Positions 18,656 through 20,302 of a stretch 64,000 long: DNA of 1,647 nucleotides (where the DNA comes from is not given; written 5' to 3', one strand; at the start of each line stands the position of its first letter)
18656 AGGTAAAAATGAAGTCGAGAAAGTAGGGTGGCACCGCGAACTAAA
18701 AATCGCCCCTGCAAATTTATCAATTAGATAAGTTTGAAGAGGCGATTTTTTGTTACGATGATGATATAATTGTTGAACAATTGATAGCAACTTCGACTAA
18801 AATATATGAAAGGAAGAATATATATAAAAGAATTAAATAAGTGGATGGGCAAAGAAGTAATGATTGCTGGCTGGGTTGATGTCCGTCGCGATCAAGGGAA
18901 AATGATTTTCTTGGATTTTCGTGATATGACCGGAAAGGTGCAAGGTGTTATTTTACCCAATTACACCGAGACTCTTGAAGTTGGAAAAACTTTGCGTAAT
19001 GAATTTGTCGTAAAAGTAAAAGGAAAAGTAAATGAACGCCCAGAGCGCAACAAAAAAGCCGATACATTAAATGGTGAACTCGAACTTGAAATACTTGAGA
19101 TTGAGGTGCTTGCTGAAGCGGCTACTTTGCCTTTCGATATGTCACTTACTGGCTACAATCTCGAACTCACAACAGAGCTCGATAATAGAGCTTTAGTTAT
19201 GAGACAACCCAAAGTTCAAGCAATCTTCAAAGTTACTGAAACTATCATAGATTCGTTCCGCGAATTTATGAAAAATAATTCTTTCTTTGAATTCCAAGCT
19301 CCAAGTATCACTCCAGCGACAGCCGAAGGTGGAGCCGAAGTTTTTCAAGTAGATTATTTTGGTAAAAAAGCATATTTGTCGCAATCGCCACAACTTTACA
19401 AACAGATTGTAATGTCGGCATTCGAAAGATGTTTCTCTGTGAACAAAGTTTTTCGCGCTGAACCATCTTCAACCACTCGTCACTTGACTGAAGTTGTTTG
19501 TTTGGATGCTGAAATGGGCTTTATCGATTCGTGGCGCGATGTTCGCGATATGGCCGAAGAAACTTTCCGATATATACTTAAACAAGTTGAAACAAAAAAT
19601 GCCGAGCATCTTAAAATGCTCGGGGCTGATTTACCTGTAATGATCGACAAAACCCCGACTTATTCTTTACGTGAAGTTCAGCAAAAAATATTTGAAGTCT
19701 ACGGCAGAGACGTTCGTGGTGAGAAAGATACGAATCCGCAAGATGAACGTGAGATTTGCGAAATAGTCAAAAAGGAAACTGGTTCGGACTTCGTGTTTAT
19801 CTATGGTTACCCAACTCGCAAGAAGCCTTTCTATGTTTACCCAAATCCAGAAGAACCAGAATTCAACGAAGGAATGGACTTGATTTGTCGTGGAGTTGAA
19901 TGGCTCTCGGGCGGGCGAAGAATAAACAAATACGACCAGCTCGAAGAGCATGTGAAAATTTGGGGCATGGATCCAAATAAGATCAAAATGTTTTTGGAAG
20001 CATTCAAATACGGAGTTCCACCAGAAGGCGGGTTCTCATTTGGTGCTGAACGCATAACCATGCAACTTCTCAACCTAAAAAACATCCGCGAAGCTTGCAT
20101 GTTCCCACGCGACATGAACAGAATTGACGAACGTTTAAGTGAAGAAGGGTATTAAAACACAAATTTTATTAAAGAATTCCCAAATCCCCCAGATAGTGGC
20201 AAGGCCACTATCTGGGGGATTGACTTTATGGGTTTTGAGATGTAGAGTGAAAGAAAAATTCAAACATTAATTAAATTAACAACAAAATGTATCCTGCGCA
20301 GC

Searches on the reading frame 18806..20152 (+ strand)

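Call 17: search_protein_families(library=pfam, proteins=[window:18806-20152:+], max_evalue=0.001)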
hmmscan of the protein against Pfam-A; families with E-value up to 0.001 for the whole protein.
window:18806-20152:+ (449 aa): 2 families
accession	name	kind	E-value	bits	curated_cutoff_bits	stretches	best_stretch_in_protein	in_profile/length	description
PF00152.25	tRNA-synt_2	-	2.9e-76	256.9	25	1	122-436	3-307/308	tRNA synthetases class II (D, K and N)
PF01336.31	tRNA_anti-codon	-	8.7e-17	61.3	27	1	18-102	1-75/75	OB-fold nucleic acid binding domain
